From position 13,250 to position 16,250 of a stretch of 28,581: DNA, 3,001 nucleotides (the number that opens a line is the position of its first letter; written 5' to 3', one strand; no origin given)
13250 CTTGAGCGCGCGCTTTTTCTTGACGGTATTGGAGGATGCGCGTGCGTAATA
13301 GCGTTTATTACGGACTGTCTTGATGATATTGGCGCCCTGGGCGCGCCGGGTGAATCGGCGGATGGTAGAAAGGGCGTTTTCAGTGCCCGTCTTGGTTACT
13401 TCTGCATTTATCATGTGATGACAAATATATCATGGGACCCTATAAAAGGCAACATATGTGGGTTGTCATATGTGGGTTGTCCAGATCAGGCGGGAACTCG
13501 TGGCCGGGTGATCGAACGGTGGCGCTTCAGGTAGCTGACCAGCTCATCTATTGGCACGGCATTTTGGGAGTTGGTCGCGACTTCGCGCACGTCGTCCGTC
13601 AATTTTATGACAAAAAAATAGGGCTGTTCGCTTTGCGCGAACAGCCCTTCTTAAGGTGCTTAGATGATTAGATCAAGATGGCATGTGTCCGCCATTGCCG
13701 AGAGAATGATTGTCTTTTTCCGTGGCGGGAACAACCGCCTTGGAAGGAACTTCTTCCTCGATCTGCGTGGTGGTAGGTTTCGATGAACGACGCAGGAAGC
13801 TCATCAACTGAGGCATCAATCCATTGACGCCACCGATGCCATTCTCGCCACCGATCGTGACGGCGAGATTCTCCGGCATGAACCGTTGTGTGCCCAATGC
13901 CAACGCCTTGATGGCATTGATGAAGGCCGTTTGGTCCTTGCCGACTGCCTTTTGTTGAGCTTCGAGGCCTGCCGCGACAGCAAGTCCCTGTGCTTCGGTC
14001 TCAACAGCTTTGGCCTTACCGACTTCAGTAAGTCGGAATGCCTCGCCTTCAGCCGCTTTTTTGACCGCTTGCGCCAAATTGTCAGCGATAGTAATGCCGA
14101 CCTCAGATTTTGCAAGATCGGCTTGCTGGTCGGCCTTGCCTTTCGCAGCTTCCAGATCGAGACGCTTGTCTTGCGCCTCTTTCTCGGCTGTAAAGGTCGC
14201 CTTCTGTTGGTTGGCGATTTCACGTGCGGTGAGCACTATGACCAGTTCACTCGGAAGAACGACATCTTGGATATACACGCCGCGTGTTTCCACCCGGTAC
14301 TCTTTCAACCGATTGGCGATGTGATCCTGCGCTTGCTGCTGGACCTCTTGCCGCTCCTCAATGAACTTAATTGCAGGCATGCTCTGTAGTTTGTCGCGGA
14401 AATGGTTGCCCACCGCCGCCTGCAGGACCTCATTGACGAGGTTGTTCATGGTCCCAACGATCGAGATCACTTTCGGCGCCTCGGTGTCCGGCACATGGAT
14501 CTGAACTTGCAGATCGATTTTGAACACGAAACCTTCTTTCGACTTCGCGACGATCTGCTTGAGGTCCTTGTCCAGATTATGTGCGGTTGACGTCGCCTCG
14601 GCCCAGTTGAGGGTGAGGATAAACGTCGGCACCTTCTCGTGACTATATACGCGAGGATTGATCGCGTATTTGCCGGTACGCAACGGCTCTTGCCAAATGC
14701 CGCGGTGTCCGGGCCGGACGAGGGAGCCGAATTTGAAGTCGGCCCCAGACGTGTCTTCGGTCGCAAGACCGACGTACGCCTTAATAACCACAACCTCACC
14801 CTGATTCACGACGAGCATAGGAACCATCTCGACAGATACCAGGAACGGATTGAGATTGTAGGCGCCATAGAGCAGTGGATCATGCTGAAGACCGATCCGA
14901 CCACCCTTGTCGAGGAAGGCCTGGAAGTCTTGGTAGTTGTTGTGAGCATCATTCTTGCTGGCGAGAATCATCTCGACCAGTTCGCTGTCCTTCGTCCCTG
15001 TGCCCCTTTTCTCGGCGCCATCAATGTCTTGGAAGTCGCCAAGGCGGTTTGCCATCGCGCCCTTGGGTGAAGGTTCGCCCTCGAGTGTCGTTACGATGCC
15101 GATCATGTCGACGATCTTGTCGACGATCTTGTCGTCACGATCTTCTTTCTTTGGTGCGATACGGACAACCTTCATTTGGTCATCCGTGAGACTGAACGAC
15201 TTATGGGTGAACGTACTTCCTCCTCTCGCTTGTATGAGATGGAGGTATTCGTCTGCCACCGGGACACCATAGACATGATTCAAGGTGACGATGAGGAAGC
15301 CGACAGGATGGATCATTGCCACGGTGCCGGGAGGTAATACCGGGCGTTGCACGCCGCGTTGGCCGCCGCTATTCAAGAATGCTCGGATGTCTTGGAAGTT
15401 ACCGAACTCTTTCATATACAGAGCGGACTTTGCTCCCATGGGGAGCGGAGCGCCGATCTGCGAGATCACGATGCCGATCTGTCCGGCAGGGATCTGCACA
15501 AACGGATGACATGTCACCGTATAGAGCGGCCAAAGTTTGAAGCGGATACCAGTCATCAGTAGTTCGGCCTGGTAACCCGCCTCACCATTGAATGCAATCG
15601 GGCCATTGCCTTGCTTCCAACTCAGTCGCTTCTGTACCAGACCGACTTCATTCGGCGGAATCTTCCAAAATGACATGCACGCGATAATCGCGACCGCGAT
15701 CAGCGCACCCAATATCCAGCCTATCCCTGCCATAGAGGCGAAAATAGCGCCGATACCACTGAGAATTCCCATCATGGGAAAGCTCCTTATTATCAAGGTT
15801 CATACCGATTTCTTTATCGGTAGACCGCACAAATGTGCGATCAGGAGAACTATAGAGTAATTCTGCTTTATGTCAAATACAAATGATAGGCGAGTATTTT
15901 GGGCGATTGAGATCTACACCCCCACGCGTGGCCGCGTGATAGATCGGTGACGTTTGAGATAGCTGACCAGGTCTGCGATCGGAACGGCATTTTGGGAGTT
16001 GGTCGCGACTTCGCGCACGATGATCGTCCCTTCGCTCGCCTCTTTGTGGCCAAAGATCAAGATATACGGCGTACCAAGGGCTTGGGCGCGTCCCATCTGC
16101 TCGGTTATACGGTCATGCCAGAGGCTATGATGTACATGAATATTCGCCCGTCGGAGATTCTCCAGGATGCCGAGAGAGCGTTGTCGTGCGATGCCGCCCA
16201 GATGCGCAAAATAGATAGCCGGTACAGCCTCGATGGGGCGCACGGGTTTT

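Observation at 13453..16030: Flotillin cassette bracketed by diverged direct repeats made from the 3' end of the hisS-like gene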

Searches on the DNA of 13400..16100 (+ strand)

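Call 61: search_dna_similar(query=window:13400-16100:+, collection=phages, mode=distant, max_rows=8)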
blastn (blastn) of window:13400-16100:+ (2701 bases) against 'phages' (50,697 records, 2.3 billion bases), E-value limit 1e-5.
No match.
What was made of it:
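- Tried and rejected: No phage DNA match (call 61).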
